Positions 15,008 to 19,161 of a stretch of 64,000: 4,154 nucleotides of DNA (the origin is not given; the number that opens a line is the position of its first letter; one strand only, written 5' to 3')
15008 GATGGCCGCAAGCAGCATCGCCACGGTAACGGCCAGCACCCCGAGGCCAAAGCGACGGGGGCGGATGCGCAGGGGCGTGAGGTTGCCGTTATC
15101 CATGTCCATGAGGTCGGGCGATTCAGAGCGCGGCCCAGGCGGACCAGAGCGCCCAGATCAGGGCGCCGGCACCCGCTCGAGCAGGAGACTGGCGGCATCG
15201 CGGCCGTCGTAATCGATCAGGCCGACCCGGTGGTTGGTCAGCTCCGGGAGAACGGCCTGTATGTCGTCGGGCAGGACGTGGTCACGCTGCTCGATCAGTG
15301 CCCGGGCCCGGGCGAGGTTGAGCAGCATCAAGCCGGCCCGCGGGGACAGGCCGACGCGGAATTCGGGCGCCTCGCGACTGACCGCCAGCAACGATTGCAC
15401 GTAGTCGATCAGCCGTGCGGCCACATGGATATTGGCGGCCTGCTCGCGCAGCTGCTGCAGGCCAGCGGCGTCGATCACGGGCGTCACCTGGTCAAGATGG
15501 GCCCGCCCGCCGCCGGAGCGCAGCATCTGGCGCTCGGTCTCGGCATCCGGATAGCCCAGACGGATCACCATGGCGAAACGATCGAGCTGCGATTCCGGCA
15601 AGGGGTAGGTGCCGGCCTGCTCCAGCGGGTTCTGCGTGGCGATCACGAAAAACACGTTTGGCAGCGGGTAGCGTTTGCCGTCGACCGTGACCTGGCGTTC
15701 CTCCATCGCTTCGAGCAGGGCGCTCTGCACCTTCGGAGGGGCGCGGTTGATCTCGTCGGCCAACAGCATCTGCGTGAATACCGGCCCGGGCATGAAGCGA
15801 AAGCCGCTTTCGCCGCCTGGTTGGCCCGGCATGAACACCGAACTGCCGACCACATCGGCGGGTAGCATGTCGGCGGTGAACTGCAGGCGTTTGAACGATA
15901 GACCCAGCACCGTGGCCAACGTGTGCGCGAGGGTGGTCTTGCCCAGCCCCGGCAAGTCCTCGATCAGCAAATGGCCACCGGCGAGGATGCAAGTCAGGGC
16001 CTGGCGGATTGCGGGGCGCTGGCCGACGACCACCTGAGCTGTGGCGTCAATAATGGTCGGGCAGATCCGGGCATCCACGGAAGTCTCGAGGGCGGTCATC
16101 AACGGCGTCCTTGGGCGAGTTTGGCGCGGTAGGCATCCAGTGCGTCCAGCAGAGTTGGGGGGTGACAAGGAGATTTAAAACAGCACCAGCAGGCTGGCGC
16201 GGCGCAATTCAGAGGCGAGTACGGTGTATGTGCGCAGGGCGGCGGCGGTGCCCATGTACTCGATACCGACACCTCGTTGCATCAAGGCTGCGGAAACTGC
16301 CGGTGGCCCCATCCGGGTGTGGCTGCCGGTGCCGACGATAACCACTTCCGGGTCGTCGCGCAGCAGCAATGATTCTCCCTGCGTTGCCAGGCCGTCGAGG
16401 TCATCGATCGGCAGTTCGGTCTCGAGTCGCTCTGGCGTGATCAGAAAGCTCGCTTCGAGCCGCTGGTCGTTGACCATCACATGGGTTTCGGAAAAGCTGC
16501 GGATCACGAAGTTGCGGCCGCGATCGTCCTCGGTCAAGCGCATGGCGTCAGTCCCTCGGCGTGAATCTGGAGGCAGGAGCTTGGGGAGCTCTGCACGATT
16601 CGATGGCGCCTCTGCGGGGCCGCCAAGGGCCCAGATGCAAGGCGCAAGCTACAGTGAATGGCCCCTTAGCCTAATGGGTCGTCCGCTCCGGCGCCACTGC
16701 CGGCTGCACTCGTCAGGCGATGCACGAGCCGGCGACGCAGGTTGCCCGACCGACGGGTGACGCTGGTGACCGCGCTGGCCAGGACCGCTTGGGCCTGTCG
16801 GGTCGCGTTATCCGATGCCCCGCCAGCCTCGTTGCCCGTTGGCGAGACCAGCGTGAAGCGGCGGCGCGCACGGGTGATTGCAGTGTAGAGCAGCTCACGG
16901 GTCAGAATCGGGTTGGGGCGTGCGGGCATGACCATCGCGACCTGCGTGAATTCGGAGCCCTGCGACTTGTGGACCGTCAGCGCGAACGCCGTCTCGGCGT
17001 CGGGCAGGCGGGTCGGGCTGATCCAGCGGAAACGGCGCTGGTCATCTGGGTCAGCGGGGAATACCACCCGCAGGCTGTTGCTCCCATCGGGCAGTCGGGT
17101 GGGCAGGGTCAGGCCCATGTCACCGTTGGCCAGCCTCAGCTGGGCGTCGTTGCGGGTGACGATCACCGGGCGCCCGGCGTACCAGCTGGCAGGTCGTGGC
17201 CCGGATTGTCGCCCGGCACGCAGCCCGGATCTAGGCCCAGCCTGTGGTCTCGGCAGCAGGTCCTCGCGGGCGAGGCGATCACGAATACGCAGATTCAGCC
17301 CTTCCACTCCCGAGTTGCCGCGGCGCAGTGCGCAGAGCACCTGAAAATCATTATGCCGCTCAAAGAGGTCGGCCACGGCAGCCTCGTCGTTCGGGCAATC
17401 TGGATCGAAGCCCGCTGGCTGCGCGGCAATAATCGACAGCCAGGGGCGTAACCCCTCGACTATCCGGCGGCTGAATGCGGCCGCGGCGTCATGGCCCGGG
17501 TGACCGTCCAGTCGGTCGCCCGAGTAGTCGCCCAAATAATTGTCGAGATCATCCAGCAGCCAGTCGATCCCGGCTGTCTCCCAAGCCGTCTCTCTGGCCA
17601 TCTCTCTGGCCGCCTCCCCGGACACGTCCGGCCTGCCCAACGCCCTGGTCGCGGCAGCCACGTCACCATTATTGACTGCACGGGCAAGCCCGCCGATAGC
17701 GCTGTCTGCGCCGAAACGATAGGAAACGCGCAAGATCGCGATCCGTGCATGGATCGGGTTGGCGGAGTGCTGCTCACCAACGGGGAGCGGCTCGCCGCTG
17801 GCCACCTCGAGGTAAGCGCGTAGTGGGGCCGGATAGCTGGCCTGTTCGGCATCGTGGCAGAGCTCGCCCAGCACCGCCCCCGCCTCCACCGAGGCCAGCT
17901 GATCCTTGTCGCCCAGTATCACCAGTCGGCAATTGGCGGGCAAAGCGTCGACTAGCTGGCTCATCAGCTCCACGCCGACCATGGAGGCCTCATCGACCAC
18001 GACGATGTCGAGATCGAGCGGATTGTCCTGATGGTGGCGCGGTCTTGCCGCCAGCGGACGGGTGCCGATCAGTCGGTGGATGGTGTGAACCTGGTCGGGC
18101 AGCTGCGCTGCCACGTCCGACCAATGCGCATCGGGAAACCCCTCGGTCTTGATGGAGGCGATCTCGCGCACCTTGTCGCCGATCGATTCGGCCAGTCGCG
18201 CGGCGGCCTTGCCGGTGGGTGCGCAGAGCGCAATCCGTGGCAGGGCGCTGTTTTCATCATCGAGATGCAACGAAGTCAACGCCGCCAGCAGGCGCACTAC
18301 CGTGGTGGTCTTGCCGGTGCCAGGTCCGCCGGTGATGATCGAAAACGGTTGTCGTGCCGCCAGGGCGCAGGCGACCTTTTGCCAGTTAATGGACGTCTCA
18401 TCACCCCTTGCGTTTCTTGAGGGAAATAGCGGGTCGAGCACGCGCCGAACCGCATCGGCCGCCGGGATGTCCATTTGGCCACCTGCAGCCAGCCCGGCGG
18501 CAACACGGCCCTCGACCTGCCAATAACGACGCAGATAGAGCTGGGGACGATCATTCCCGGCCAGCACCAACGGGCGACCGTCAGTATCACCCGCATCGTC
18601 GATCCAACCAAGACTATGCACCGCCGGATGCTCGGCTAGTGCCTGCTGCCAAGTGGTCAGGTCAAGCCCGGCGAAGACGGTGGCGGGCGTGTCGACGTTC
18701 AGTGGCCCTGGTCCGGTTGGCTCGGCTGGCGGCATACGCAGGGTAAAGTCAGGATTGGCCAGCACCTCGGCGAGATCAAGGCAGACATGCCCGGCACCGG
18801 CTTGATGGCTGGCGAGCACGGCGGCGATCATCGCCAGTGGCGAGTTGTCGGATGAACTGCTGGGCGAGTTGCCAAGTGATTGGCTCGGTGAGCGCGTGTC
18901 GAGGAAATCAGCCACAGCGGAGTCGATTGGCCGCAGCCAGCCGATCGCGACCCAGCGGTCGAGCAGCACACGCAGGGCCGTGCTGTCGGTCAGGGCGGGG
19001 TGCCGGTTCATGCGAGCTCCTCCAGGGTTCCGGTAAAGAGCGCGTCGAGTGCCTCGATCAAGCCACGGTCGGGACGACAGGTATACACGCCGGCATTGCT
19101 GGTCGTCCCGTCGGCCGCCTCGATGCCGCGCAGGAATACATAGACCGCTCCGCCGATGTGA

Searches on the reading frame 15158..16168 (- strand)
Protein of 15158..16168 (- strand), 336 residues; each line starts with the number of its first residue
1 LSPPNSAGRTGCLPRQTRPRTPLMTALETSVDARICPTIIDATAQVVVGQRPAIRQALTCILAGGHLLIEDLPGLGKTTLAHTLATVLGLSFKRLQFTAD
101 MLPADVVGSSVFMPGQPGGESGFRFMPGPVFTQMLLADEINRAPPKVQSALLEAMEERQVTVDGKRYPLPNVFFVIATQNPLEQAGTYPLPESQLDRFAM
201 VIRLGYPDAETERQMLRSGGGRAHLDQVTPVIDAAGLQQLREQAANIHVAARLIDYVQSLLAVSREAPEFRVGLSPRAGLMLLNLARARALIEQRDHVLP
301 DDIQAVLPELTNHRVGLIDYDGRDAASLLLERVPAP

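Call 36: search_protein_families(library=pfam, proteins=[window:15158-16168:-], max_evalue=0.00001)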
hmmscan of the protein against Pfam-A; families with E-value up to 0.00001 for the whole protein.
window:15158-16168:- (336 aa): 5 families
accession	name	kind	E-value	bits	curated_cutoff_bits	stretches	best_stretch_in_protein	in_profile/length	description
PF07726.17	AAA_3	-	8.2e-60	200.9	27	1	66-200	1-131/131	ATPase family associated with various cellular activities (AAA)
PF17863.7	AAA_lid_2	-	1.1e-14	54.3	22.7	1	264-316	3-55/74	AAA lid domain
PF07728.20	AAA_5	-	9.5e-12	45.5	22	1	73-198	8-139/139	AAA domain (dynein-related subfamily)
PF05496.18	RuvB_N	-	3e-06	27.5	27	0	65-94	34-63/159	Holliday junction DNA helicase RuvB P-loop domain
PF01078.27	Mg_chelatase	-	4.8e-06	26.6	20.3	0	46-89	4-47/207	Magnesium chelatase, subunit ChlI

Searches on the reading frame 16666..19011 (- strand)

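Call 64: search_protein_families(library=pfam, proteins=[window:16666-19011:-], max_evalue=0.00001)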
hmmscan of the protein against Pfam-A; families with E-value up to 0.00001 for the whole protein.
window:16666-19011:- (781 aa): 7 families
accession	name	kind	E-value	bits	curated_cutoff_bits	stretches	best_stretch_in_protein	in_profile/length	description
PF13245.12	AAA_19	-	2e-33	115.9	25.1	1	211-375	1-132/134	AAA domain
PF13604.12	AAA_30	-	1.2e-26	94.1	27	1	214-389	9-145/191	AAA domain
PF21185.3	RecD_N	-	2.9e-19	69.8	22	1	24-153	3-100/103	RecBCD enzyme subunit RecD, N-terminal domain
PF13538.12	UvrD_C_2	-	1.2e-13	51.1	27.4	1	675-722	2-52/52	UvrD-like helicase C-terminal domain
PF13086.12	AAA_11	-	2.8e-12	47.4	27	1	217-279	14-74/257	AAA domain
PF01443.25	Viral_helicase1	-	2.1e-07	31.4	21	0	677-722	179-227/228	Viral superfamily 1 RNA helicase core domain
PF05127.21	NAT10_TcmA_helicase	-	5.8e-07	30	22.7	1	225-356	1-112/176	RNA cytidine acetyltransferase NAT10/TcmA, helicase domain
